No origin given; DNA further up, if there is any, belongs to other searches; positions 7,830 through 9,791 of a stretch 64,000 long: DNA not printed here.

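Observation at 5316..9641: cNMP-gated two-component system whose response regulator output is a cysteine-less TrxR-like flavoenzyme, co-oriented with a DUF2652-START protein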

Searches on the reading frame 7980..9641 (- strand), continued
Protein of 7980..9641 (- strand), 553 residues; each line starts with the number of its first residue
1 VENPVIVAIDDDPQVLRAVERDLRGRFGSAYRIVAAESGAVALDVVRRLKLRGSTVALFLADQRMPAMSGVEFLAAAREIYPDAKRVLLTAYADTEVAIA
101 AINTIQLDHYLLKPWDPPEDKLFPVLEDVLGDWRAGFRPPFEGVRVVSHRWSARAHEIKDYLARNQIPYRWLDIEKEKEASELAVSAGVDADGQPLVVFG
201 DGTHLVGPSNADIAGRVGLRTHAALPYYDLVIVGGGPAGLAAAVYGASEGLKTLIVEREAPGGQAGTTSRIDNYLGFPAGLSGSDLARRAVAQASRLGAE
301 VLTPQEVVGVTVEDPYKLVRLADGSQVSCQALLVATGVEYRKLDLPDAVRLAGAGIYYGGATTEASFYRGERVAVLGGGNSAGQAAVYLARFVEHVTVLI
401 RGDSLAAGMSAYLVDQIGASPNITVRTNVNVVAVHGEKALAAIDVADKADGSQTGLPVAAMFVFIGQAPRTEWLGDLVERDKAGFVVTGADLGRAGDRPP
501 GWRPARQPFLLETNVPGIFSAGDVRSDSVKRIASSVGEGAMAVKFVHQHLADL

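Call 15: find_related_loci(query=window:7980-9641:-, collection=genome_contigs, flank=6000)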
Query window:7980-9641:- (553 aa) in genome_contigs; peptide patterns used: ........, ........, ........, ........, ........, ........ (x = any residue, [..] = any of these).
200 stretches matched a pattern; 90 encode a relative of the query (tblastn E <= 1e-3); the best 80 are kept; 79 distinct loci.
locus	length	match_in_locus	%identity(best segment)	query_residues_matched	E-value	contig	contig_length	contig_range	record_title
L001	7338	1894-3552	95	1-553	0e+0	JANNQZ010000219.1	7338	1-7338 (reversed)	MAG: Chloroflexota bacterium isolate SOY_31_metabat_391_sub SOY_31_k141_2792081, whole genome shotgun sequence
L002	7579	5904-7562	88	1-553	0e+0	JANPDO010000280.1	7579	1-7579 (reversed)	MAG: Chloroflexota bacterium isolate VAR_78_metabat_359 VAR_78_k141_770709, whole genome shotgun sequence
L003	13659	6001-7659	86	1-553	0e+0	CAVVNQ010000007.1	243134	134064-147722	MAG: uncultured Chloroflexia bacterium isolate MFD05684.bin.3.391 genome assembly, contig: contig_26790, whole genome sh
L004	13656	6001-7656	86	1-553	0e+0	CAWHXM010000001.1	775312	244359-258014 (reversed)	MAG: uncultured Chloroflexia bacterium isolate MFD02242.bin.2.56 genome assembly, contig: contig_10163, whole genome sho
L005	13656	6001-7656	86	1-552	0e+0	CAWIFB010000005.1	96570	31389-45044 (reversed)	MAG: uncultured Chloroflexia bacterium isolate MFD01721.bin.3.303 genome assembly, contig: contig_18641, whole genome sh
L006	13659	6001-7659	85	1-553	0e+0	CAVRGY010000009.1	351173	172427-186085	MAG: uncultured Chloroflexia bacterium isolate MFD05442.bin.2.302 genome assembly, contig: contig_23303, whole genome sh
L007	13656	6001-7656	85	1-552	0e+0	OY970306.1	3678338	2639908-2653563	MAG: uncultured Chloroflexia bacterium isolate MFD02134.bin.c.1 genome assembly, chromosome: 1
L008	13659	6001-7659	77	1-553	0e+0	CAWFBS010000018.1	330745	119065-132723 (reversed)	MAG: uncultured Chloroflexia bacterium isolate MFD02416.bin.1.133 genome assembly, contig: contig_3248, whole genome sho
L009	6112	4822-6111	91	1-430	0e+0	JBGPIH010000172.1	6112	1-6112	MAG: Candidatus Limnocylindria bacterium isolate OBJ_0618_7090110_339 k141_2493728_length_6112_cov_54.5574, whole genome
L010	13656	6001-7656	86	1-552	0e+0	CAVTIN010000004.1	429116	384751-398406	MAG: uncultured Chloroflexia bacterium isolate MFD05684.bin.3.180 genome assembly, contig: contig_26786, whole genome sh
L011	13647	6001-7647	87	1-549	0e+0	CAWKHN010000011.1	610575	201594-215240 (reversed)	MAG: uncultured Chloroflexia bacterium isolate MFD02416.bin.1.50 genome assembly, contig: contig_1588, whole genome shot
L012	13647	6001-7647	68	1-551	0e+0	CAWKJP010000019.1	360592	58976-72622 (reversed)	MAG: uncultured Chloroflexia bacterium isolate MFD01872.bin.2.196 genome assembly, contig: contig_61973, whole genome sh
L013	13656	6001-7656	85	1-552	0e+0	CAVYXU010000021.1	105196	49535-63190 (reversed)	MAG: uncultured Chloroflexia bacterium isolate MFD05684.bin.3.404 genome assembly, contig: contig_25149, whole genome sh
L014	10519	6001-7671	56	1-553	0e+0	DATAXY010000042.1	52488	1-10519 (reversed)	MAG TPA_asm: Bryobacteraceae bacterium isolate SMAG_U5665 k141_1616702, whole genome shotgun sequence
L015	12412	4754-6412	58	1-553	0e+0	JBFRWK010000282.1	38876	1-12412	MAG: Xenococcaceae cyanobacterium isolate 05_out_wi_poop_bin.3 05outWiPooB3_c_000002551287, whole genome shotgun sequenc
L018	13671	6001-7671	56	1-553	0e+0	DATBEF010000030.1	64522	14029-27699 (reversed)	MAG TPA_asm: Bryobacteraceae bacterium isolate SMAG_U5830 k141_839289, whole genome shotgun sequence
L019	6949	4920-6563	55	1-550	0e+0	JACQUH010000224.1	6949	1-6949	MAG: Chloroflexi bacterium isolate NC_groundwater_1432_Ag_S-0.65um_63_32 S_p65_S5_coassembly_k141_3588713, whole genome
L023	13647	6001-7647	57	1-553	0e+0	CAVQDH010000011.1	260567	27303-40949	MAG: uncultured Alphaproteobacteria bacterium isolate MFD02416.bin.1.390 genome assembly, contig: contig_66091, whole ge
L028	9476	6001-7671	55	1-553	0e+0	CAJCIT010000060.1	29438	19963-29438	Acidobacteriaceae bacterium isolate BOG_genome_mining.201 genome assembly, contig: k141_7604886, whole genome shotgun se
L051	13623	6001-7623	54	3-550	1e-178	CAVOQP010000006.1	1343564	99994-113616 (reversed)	MAG: uncultured Acidimicrobiia bacterium isolate MFD09964.bin.1.70 genome assembly, contig: contig_3774, whole genome sh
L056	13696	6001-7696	57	3-552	1e-174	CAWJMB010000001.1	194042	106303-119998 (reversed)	MAG: uncultured Gemmatimonadaceae bacterium isolate MFD02581.bin.2.2 genome assembly, contig: contig_129270, whole genom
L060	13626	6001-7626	53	6-550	6e-180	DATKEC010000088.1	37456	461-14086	MAG TPA_asm: Acidimicrobiia bacterium isolate SMAG_U14489 k141_374143, whole genome shotgun sequence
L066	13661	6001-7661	77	1-553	6e-138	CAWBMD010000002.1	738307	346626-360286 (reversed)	MAG: uncultured Chloroflexia bacterium isolate MFD02134.bin.3.124 genome assembly, contig: contig_25566, whole genome sh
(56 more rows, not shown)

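Call 28: search_protein_representatives(protein=window:7980-9641:-)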
Query: 553 residues. Proteins with E-value up to 0.001 (for the whole library): 60203; up to 1e-10: 21619; up to 1e-30: 3855. The best 150 are listed.
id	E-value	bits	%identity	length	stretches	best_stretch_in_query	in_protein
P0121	1.2e-210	717.5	57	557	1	1-552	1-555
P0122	2.7e-184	630.5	55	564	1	3-550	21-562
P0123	8.9e-182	622.2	52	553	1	3-549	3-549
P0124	4.0e-179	613.4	54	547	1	2-551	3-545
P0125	1.5e-178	611.5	54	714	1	1-551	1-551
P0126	3.6e-155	534.4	47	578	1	3-552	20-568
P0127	4.2e-151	521.0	54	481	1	2-447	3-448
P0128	5.5e-144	497.5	44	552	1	1-552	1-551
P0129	7.2e-142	490.5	46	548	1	9-551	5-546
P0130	2.0e-139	482.4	57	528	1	1-381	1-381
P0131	7.2e-139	480.6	44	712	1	3-551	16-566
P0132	1.0e-136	473.5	57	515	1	8-403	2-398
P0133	1.5e-136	472.9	66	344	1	3-308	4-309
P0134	2.3e-136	472.3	45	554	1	2-550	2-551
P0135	5.3e-133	461.2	43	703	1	3-553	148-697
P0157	1.1e-117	410.7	48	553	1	138-552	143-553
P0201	7.3e-105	368.4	46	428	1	137-552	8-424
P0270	4.3e-93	329.5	42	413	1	145-550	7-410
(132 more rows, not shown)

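Call 39: search_protein_families(library=pfam, proteins=[L004:9083-10012:-, L007:9566-11380:-, L011:4521-5771:-, L018:1965-2732:-, L019:1033-4893:+, L023:4207-5427:-, L051:1624-5139:+, L051:9365-12988:+, L060:9021-12695:-, L066:4580-5557:+], max_evalue=0.0001)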
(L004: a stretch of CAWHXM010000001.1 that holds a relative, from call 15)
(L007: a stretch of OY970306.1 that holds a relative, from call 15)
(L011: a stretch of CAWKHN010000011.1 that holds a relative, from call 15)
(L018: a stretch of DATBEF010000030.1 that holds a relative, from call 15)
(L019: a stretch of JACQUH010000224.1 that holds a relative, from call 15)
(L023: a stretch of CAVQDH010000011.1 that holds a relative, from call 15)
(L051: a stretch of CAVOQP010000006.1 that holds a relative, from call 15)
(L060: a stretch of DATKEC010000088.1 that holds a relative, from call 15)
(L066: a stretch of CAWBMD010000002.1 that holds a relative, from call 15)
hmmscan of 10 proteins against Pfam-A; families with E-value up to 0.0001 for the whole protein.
L004:9083-10012:- (309 aa): 1 family
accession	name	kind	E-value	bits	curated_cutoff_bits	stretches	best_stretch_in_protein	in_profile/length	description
PF00211.25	Guanylate_cyc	-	1.3e-11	44.9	21.9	1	140-285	10-174/183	Adenylate and Guanylate cyclase catalytic domain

L007:9566-11380:- (604 aa): 4 families
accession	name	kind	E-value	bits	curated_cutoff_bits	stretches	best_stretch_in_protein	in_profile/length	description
PF00211.25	Guanylate_cyc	-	1e-58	198.4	21.9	1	425-601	5-182/183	Adenylate and Guanylate cyclase catalytic domain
PF00106.31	adh_short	-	6.4e-40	137.2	26.6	1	90-275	1-189/195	short chain dehydrogenase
PF13561.12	adh_short_C2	-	8.4e-30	104.5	27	1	99-275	6-183/236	Enoyl-(Acyl carrier protein) reductase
PF08659.16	KR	-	2.4e-07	31.3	22.6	1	91-195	2-111/180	KR domain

L011:4521-5771:- (416 aa): 1 family
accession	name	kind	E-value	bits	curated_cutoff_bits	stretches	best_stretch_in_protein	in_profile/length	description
PF00211.25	Guanylate_cyc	-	3.6e-60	203.1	21.9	1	233-410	3-182/183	Adenylate and Guanylate cyclase catalytic domain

L018:1965-2732:- (255 aa): 4 families
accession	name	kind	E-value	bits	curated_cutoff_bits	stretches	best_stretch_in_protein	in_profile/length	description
PF00106.31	adh_short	-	4.1e-38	131.3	26.6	1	19-192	1-189/195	short chain dehydrogenase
PF13561.12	adh_short_C2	-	4.2e-24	85.9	27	1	25-199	1-190/236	Enoyl-(Acyl carrier protein) reductase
PF01370.27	Epimerase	-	2e-06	27.8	20.9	1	21-167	1-157/240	NAD dependent epimerase/dehydratase family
PF13460.12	NAD_binding_10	-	3e-05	24.4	27.2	1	25-83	1-63/184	NAD(P)H-binding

L019:1033-4893:+ (1286 aa): 9 families
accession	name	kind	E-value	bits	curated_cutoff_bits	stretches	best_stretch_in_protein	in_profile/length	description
PF00211.25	Guanylate_cyc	-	6.5e-25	88.2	21.9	1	152-327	9-179/183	Adenylate and Guanylate cyclase catalytic domain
PF13191.12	AAA_16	-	7.6e-24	85.5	32.6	1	348-557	1-167/167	AAA ATPase domain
PF12773.13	DZR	-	2.8e-13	50.3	27.3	1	58-101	1-45/45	Double zinc ribbon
PF13240.11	Zn_Ribbon_1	-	2.5e-12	46.6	25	2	58-79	2-23/23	zinc-ribbon domain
PF17874.7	TPR_MalT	-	7.6e-11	42.3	45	1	861-985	34-159/336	MalT-like TPR region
PF13424.12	TPR_12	-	9.5e-10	39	30.1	0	1035-1101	9-75/77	Tetratricopeptide repeat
PF13248.11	Zn_ribbon_3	-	2.7e-06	27.1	27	0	82-102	4-24/26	zinc-ribbon domain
PF13401.12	AAA_22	-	6.4e-06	26.9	27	1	371-558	5-122/130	AAA domain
PF24463.1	DUF7577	-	1.8e-05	24.7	28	0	56-79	3-26/27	Domain of unknown function (DUF7577)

L023:4207-5427:- (406 aa): 2 families
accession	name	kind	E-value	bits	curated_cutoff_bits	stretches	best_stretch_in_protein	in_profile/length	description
PF00211.25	Guanylate_cyc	-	8.1e-18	65.1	21.9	1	214-388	7-175/183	Adenylate and Guanylate cyclase catalytic domain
PF00111.32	Fer2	-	4.1e-10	39.9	21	1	109-185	6-77/77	2Fe-2S iron-sulfur cluster binding domain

L051:1624-5139:+ (1171 aa): 4 families
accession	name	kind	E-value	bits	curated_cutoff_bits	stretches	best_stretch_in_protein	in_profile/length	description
PF13191.12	AAA_16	-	4.2e-22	79.8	32.6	1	280-454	1-158/167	AAA ATPase domain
PF00211.25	Guanylate_cyc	-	1.1e-19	71.2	21.9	1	90-255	9-176/183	Adenylate and Guanylate cyclase catalytic domain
PF12773.13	DZR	-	4.9e-11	43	27.3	1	20-63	1-45/45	Double zinc ribbon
PF13240.11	Zn_Ribbon_1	-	4.2e-09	36.3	25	0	20-39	2-21/23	zinc-ribbon domain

L051:9365-12988:+ (1207 aa): 9 families
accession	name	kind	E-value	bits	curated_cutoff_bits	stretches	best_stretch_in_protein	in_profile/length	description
PF00211.25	Guanylate_cyc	-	8e-25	87.9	21.9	1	93-263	8-174/183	Adenylate and Guanylate cyclase catalytic domain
PF13191.12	AAA_16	-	2e-23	84.2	32.6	1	290-479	1-167/167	AAA ATPase domain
PF13240.11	Zn_Ribbon_1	-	2.5e-12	46.6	25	2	3-24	2-23/23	zinc-ribbon domain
PF12773.13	DZR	-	3.4e-11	43.5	27.3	1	3-46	1-45/45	Double zinc ribbon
PF17874.7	TPR_MalT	-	2.4e-09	37.4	45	1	956-1140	45-230/336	MalT-like TPR region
PF00515.34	TPR_1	-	2.8e-07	30.5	27.8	0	1033-1061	1-29/34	Tetratricopeptide repeat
PF13248.11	Zn_ribbon_3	-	6.2e-07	29.1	27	0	2-24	4-26/26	zinc-ribbon domain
PF13424.12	TPR_12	-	5.5e-06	26.9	30.1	0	1010-1061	20-73/77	Tetratricopeptide repeat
PF07719.23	TPR_2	-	5.6e-06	26.5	27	0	1036-1061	4-29/34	Tetratricopeptide repeat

L060:9021-12695:- (1224 aa): 5 families
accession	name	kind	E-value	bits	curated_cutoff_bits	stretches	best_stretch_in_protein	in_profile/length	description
PF00211.25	Guanylate_cyc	-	4.7e-23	82.2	21.9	1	118-290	7-175/183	Adenylate and Guanylate cyclase catalytic domain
PF13191.12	AAA_16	-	9.9e-21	75.4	32.6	1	312-506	2-164/167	AAA ATPase domain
PF13240.11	Zn_Ribbon_1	-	1.1e-09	38.2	25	1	36-57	2-23/23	zinc-ribbon domain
PF12773.13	DZR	-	4.4e-09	36.8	27.3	1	36-79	1-45/45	Double zinc ribbon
PF13248.11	Zn_ribbon_3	-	7.3e-06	25.7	27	0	58-81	2-25/26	zinc-ribbon domain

L066:4580-5557:+ (325 aa): 1 family
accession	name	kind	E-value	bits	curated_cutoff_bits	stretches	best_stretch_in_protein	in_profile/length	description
PF00211.25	Guanylate_cyc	-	4.2e-15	56.2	21.9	1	142-287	8-153/183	Adenylate and Guanylate cyclase catalytic domain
